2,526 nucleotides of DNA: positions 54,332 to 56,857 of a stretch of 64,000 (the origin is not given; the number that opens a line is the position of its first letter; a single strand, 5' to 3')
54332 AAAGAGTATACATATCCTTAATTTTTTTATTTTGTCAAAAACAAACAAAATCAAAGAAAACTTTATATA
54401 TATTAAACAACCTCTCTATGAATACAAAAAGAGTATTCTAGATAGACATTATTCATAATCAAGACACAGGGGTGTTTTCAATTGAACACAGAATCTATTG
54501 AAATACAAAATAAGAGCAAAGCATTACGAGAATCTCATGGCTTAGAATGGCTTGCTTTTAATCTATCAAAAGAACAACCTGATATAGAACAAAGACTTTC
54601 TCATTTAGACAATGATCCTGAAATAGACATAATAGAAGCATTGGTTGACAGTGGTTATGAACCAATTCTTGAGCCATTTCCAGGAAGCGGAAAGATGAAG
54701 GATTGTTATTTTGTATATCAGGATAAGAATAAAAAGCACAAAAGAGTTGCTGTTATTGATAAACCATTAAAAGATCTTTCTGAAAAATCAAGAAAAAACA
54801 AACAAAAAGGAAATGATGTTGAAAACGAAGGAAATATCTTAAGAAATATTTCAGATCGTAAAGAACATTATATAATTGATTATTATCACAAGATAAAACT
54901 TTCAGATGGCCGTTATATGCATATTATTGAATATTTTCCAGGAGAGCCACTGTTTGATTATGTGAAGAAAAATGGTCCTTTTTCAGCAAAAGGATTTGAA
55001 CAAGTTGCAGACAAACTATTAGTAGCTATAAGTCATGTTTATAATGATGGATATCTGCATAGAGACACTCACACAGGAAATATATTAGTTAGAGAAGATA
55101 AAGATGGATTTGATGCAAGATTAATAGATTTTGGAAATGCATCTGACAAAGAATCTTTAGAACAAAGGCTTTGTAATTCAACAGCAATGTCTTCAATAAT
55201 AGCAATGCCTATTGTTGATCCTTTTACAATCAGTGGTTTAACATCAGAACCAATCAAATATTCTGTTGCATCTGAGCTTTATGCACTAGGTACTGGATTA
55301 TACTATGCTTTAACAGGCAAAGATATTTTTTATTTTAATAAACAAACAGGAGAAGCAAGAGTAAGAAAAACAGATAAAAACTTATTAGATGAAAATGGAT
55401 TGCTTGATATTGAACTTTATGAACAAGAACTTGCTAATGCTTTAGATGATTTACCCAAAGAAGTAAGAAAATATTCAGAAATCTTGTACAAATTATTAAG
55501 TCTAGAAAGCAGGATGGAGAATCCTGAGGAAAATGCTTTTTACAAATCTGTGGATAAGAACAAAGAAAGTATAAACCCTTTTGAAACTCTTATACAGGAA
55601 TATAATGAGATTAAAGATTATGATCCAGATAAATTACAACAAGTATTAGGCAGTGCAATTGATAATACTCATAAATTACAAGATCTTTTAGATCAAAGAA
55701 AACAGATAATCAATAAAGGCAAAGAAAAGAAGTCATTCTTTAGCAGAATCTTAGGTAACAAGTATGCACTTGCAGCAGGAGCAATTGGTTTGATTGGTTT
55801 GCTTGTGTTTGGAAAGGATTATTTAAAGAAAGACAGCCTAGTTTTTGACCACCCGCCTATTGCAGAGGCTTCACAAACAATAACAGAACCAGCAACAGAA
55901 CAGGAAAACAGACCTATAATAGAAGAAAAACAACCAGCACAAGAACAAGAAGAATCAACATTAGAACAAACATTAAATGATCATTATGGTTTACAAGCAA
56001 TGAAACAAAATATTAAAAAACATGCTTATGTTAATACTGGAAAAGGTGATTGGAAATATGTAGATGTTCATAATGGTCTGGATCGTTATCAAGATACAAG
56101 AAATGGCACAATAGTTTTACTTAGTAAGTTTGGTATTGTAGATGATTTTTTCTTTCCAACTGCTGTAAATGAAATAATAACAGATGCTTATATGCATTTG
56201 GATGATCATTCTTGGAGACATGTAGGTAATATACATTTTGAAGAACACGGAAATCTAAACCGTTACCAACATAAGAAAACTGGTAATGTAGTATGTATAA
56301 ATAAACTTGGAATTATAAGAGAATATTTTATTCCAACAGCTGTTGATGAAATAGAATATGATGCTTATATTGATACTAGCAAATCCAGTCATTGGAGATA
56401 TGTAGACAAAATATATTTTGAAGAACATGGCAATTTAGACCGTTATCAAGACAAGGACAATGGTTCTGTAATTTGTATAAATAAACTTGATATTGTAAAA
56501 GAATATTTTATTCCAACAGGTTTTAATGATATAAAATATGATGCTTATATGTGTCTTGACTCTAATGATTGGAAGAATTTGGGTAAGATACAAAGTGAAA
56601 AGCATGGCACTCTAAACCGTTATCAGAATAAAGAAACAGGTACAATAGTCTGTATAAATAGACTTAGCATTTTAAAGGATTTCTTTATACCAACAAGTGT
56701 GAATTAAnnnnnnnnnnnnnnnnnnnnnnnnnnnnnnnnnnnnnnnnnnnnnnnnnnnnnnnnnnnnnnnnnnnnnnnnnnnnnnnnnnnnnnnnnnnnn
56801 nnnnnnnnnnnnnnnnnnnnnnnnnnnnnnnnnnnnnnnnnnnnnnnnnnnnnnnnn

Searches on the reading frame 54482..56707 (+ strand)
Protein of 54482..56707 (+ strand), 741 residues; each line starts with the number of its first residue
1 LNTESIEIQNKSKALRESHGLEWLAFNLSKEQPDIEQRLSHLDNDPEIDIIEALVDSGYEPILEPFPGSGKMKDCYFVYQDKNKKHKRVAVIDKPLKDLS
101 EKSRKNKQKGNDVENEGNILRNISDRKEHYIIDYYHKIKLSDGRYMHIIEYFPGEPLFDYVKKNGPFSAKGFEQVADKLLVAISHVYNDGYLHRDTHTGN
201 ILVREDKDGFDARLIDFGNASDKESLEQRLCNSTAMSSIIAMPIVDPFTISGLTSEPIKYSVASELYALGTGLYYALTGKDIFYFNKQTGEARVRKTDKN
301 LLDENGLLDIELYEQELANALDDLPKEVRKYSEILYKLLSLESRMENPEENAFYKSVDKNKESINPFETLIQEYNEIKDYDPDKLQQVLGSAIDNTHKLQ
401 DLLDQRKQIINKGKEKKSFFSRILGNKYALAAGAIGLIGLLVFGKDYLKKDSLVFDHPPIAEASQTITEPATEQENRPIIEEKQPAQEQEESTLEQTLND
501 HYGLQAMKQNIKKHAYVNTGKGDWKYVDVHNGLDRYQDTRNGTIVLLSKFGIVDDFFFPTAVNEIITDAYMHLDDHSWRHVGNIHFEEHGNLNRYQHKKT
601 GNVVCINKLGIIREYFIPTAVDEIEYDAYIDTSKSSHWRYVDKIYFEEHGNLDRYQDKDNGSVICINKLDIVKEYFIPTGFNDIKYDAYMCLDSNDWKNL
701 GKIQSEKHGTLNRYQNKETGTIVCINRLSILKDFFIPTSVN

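Call 8: search_protein_families(library=pfam, proteins=[window:54482-56707:+], max_evalue=0.01)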
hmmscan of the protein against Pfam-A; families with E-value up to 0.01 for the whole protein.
window:54482-56707:+ (741 aa): 4 families
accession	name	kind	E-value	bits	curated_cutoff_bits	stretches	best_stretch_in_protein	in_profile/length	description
PF00069.31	Pkinase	-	1.4e-20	74.2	31.7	1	78-296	15-212/263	Protein kinase domain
PF07714.23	PK_Tyr_Ser-Thr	-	8.4e-08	32.3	23.1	1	81-236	23-165/258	Protein tyrosine and serine/threonine kinase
PF03109.22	ABC1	-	7.5e-07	29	22.9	1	141-225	140-219/244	ABC1 atypical kinase-like domain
PF22975.2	EPS8_2nd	-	0.0066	17.2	27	0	308-375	11-78/155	EPS8 spectrin-like domain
